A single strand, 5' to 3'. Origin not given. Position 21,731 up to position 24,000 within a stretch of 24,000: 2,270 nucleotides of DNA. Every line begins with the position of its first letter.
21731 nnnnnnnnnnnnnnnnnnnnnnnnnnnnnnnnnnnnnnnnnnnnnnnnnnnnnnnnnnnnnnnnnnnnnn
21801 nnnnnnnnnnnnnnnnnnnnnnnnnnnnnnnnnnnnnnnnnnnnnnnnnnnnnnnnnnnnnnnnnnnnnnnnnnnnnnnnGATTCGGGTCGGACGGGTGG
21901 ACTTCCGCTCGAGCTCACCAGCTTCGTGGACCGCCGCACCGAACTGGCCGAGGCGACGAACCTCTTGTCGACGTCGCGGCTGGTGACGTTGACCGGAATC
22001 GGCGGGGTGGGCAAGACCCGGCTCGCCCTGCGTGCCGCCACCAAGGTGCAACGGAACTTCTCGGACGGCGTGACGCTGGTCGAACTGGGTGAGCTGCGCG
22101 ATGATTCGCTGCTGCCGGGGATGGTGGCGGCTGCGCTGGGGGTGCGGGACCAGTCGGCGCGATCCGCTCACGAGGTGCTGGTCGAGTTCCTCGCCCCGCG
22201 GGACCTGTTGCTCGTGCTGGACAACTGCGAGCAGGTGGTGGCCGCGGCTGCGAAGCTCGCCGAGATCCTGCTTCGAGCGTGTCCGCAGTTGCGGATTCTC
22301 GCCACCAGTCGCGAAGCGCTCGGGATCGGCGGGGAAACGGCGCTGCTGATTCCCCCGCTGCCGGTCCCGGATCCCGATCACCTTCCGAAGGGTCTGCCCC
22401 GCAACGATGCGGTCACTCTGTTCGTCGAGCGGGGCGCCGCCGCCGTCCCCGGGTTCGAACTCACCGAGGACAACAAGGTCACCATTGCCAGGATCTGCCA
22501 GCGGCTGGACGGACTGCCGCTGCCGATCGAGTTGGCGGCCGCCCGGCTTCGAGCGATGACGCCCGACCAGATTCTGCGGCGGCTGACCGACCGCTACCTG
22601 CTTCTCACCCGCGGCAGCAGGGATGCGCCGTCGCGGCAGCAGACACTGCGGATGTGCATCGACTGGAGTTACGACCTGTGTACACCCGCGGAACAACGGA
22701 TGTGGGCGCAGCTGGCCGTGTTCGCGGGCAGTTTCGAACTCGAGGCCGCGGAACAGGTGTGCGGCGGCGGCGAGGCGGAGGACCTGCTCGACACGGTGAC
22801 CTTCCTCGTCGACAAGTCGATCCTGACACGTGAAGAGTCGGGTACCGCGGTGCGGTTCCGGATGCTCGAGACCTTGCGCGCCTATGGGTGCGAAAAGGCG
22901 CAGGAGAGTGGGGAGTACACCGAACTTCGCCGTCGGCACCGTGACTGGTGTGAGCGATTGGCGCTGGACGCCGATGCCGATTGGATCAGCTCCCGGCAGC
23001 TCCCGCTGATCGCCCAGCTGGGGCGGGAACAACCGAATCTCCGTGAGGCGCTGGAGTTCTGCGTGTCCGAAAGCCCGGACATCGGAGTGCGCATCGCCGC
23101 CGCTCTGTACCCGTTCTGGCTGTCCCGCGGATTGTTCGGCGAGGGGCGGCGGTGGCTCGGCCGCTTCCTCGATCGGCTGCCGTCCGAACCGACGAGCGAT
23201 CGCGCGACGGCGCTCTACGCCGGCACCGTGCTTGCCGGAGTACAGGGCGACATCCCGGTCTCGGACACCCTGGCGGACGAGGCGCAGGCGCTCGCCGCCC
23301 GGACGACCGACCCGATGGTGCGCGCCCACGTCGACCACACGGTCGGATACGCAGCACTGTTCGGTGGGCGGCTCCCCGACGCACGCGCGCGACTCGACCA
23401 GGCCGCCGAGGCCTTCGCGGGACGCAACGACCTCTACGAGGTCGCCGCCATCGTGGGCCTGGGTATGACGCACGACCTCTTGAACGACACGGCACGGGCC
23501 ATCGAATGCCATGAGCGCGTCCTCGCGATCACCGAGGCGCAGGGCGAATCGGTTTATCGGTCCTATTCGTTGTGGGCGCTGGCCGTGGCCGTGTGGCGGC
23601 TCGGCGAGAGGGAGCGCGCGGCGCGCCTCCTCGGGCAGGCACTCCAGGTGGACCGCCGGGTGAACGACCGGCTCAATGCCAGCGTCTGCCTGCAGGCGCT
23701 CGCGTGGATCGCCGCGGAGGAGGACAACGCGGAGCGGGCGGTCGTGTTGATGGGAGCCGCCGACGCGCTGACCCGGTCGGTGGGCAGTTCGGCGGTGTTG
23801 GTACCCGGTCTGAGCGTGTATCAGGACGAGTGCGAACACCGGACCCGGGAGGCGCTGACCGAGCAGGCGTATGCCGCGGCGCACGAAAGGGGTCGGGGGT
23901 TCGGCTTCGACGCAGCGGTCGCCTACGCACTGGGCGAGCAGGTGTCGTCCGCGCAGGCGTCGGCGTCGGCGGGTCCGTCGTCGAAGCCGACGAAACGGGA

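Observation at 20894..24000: Largest gene in the window is missing from the ORF track: a PknK-type kinase fused to a STAND NTPase and TPR array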

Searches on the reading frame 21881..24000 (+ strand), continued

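Call 52: search_protein_families(library=pfam, proteins=[P0259, P0271, P0306, P0317, P0332, P0352, P0362, P0391, P0325], max_evalue=0.000001)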
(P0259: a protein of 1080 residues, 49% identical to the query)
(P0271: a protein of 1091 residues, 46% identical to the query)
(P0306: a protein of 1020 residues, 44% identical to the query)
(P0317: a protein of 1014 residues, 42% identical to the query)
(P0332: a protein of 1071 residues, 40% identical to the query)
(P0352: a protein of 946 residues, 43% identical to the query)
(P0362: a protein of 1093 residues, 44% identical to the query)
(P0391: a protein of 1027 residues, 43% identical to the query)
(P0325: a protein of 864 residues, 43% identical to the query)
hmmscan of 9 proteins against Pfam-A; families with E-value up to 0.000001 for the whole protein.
P0259 (1080 aa): 4 families
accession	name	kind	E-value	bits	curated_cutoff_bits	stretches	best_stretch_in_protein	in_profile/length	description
PF00069.31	Pkinase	-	2.4e-23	83.3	31.7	1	29-275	4-254/263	Protein kinase domain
PF00196.25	GerE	-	8.6e-17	61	23.5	1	1022-1076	2-56/57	Bacterial regulatory proteins, luxR family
PF07714.23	PK_Tyr_Ser-Thr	-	2.8e-15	56.8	23.1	1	30-278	5-254/258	Protein tyrosine and serine/threonine kinase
PF13424.12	TPR_12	-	4.8e-11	43.1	30.1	0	736-789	16-72/77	Tetratricopeptide repeat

P0271 (1091 aa): 6 families
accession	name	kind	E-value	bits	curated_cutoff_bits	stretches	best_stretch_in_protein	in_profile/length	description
PF00069.31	Pkinase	-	2.3e-39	135.8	31.7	1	28-274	2-254/263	Protein kinase domain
PF07714.23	PK_Tyr_Ser-Thr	-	5.3e-24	85.4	23.1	1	31-273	5-250/258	Protein tyrosine and serine/threonine kinase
PF00196.25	GerE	-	3.5e-15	55.8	23.5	1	1028-1081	3-56/57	Bacterial regulatory proteins, luxR family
PF13424.12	TPR_12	-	2.4e-11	44.1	30.1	0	815-879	10-76/77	Tetratricopeptide repeat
PF00931.28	NB-ARC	-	4.5e-08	33.1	23.5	1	353-586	18-246/248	NB-ARC domain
PF07719.23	TPR_2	-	9.4e-08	32.1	27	0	849-880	2-33/34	Tetratricopeptide repeat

P0306 (1020 aa): 2 families
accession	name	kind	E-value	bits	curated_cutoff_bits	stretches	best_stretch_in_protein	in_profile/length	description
PF00069.31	Pkinase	-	2.8e-40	138.8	31.7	1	29-275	5-257/263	Protein kinase domain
PF07714.23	PK_Tyr_Ser-Thr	-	1.3e-28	100.5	23.1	1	28-275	4-254/258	Protein tyrosine and serine/threonine kinase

P0317 (1014 aa): 6 families
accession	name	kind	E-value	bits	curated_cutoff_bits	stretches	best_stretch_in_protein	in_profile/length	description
PF00069.31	Pkinase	-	1.8e-44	152.6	31.7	1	25-275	3-257/263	Protein kinase domain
PF07714.23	PK_Tyr_Ser-Thr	-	5e-32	111.7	23.1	1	26-276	4-255/258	Protein tyrosine and serine/threonine kinase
PF13424.12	TPR_12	-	3.2e-08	34.1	30.1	0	815-874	13-77/77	Tetratricopeptide repeat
PF17874.7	TPR_MalT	-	1.3e-07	31.6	45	1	772-939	8-178/336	MalT-like TPR region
PF00931.28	NB-ARC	-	1.7e-07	31.2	23.5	1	350-542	16-202/248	NB-ARC domain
PF03109.22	ABC1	-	6e-07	29.3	22.9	0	83-176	131-222/244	ABC1 atypical kinase-like domain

P0332 (1071 aa): 10 families
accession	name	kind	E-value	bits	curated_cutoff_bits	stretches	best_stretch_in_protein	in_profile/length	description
PF01381.28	HTH_3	-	1.6e-17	63.7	23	1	20-72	1-52/55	Helix-turn-helix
PF00196.25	GerE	-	1.9e-15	56.7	23.5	1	1002-1057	2-57/57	Bacterial regulatory proteins, luxR family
PF13560.12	HTH_31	-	2e-14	54.1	27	1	15-78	1-64/64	Helix-turn-helix domain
PF13401.12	AAA_22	-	4.2e-12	46.9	27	0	124-222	4-104/130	AAA domain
PF00931.28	NB-ARC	-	1.8e-11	44.2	23.5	0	124-236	17-136/248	NB-ARC domain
PF13424.12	TPR_12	-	3.9e-10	40.2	30.1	1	733-805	2-76/77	Tetratricopeptide repeat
PF13191.12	AAA_16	-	8.5e-08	33.3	32.6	0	107-227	1-160/167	AAA ATPase domain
PF20703.3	nSTAND1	-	4.8e-07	30.2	27.1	0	299-430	15-161/379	Novel STAND NTPase 1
PF12844.13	HTH_19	-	5.3e-07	29.9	30.2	0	20-72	4-55/64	Helix-turn-helix domain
PF05729.18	NACHT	-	6.5e-07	29.8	26.7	0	319-431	2-131/167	NACHT domain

P0352 (946 aa): 4 families
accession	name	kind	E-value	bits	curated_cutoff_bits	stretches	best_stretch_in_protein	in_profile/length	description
PF03704.23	BTAD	-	1.7e-38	132.7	22.1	1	101-242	2-146/146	Bacterial transcriptional activator domain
PF00486.34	Trans_reg_C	-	2.7e-09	37.4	26.2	1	24-93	8-77/77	Transcriptional regulatory protein, C terminal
PF00931.28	NB-ARC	-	7.5e-08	32.4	23.5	1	279-519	5-246/248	NB-ARC domain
PF13401.12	AAA_22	-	2.4e-07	31.6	27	0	287-387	3-107/130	AAA domain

P0362 (1093 aa): 4 families
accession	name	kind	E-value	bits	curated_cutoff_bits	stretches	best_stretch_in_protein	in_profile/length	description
PF00069.31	Pkinase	-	6.6e-45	154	31.7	1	14-262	1-253/263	Protein kinase domain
PF07714.23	PK_Tyr_Ser-Thr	-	1.5e-29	103.6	23.1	1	18-262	5-250/258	Protein tyrosine and serine/threonine kinase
PF00196.25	GerE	-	8.2e-16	57.8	23.5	1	1033-1087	2-56/57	Bacterial regulatory proteins, luxR family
PF13401.12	AAA_22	-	5.8e-07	30.3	27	0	359-458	5-108/130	AAA domain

P0391 (1027 aa): 5 families
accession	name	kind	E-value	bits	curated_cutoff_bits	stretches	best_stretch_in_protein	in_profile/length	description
PF03704.23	BTAD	-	2.4e-36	125.7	22.1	1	101-245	1-146/146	Bacterial transcriptional activator domain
PF00196.25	GerE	-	3.8e-15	55.7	23.5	1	964-1019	1-56/57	Bacterial regulatory proteins, luxR family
PF00486.34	Trans_reg_C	-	3.3e-08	33.9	26.2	1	22-93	5-76/77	Transcriptional regulatory protein, C terminal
PF00931.28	NB-ARC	-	6.1e-08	32.7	23.5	1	293-405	18-138/248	NB-ARC domain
PF13401.12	AAA_22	-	2.8e-07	31.4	27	0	294-391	6-102/130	AAA domain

P0325 (864 aa): 2 families
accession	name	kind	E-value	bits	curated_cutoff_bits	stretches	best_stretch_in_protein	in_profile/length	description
PF00440.29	TetR_N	-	6.3e-08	32.7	24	1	20-50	15-47/47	Bacterial regulatory proteins, tetR family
PF00931.28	NB-ARC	-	6e-07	29.4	23.5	0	207-442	18-247/248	NB-ARC domain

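Call 53: predict_structure(alignment_id=A2)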
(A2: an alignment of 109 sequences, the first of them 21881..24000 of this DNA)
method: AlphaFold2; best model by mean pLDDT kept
length: 706 residues; sequences in the alignment: 109
mean_pLDDT: 92.7   pTM: 0.87
mean pLDDT of the five models: 92.7, 92.7, 92.2, 90.5, 89.2
residues with pLDDT >= 90: 582; 70-90: 94; 50-70: 16; < 50: 14
segments of 3 or more residues with pLDDT < 50: 1-5, 696-703
pLDDT, mean of each block of 10 residues (from residue 1): 57 75 97 96 91 95 94 91 88 88 97 92 97 98 94 95 86 86 94 95 95 91 95 90 75 80 92 97 95 84 94 89 90 94 97 98 98 96 96 97 98 95 97 95 98 97 98 97 98 98 98 97 98 98 98 98 98 98 99 97 98 98 97 90 96 98 98 94 92 52 47
secondary structure, 60 per line:
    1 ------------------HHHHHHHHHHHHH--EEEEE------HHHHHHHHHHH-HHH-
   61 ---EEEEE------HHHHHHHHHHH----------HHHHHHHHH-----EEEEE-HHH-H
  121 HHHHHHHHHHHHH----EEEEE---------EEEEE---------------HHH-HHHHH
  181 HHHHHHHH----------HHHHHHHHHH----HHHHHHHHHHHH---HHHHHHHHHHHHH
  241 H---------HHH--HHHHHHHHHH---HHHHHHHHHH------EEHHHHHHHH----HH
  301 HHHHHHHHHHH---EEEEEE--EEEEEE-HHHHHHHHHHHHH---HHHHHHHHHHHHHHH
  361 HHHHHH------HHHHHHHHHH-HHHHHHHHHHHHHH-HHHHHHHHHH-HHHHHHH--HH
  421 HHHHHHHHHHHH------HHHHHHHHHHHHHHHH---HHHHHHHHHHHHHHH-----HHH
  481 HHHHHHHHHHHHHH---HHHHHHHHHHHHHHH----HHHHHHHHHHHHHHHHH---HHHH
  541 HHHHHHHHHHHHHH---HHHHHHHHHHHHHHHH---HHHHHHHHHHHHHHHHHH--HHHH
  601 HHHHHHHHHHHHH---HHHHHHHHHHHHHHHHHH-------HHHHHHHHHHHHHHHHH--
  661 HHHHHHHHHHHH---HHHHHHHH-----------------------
elements in order (helices of 4 or more, strands of 3 or more residues): H19-31 E34-38 H45-55 E64-68 H75-85 H96-104 E110-114 H120-133 E138-142 E152-156 H176-188 H199-208 H213-224 H228-241 H256-265 H269-278 H287-294 H299-311 E315-320 E323-328 H330-342 H346-366 H373-382 H384-397 H399-408 H410-416 H419-432 H439-454 H458-472 H478-494 H498-512 H517-533 H537-554 H558-573 H577-594 H597-613 H617-634 H642-658 H661-672 H676-683

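Call 55: fold_search(model_id=the predicted structure, library=pdb)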
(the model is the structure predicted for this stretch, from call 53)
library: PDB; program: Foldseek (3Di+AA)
matches with E <= 10: 1637; with E <= 0.001: 128
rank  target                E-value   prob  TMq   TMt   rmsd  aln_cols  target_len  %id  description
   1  6mfv_A                1.1e-13  1.00  0.36  0.38  22.3       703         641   14  Crystal structure of the Signal Transduction ATPase with Numerous Domains (STAND) protein with a tetratricopeptide rep (released 2019-02-20)
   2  5juy_A                9.5e-10  1.00  0.41  0.27   8.7       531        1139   18  Active human apoptosome with procaspase-9 (released 2016-10-19)
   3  5juy_B                9.5e-10  1.00  0.41  0.25   8.7       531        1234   18  Active human apoptosome with procaspase-9 (released 2016-10-19)
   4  1z6t_A                9.9e-10  1.00  0.27  0.32  23.6       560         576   17  Structure of the apoptotic protease-activating factor 1 bound to ADP (released 2005-04-19)
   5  3shf                  1.2e-09  1.00  0.27  0.17  23.2       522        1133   16  Crystal structure of the R265S mutant of full-length murine Apaf-1 (released 2011-08-24)
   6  9h2l_A                1.5e-09  1.00  0.36  0.31   5.6       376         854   15  Cryo-EM structure of an octameric G10-resistosome from wheat (released 2025-09-24)
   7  1z6t_B                1.6e-09  1.00  0.26  0.31  23.1       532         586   17  Structure of the apoptotic protease-activating factor 1 bound to ADP (released 2005-04-19)
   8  9ria_C                2.7e-09  1.00  0.37  0.32   6.0       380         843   16  Cryo-EM structure of tomato NRC3-AVRcap1b complex (released 2025-07-23)
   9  6j5t_C                2.8e-09  1.00  0.37  0.32   5.2       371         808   14  Reconstitution and structure of a plant NLR resistosome conferring immunity (released 2019-03-20)
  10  9ria_B                3.1e-09  1.00  0.36  0.31   5.1       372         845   17  Cryo-EM structure of tomato NRC3-AVRcap1b complex (released 2025-07-23)
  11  6j6i_C                3.5e-09  1.00  0.39  0.35   6.3       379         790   15  Reconstitution and structure of a plant NLR resistosome conferring immunity (released 2019-03-20)
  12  3j2t_A                3.5e-09  1.00  0.37  0.25   9.6       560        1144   16  An improved model of the human apoptosome (released 2013-04-10)
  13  9ria_A                5.8e-09  1.00  0.37  0.32   6.6       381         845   16  Cryo-EM structure of tomato NRC3-AVRcap1b complex (released 2025-07-23)
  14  7xc2_A                6.6e-09  1.00  0.38  0.32   4.5       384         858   17  Cryo EM structure of oligomeric complex formed by wheat CNL Sr35 and the effector AvrSr35 of the wheat stem rust patho (released 2022-09-21)
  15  2a5y_B                7.5e-09  1.00  0.41  0.56   3.5       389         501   13  Structure of a CED-4/CED-9 complex (released 2005-10-11)
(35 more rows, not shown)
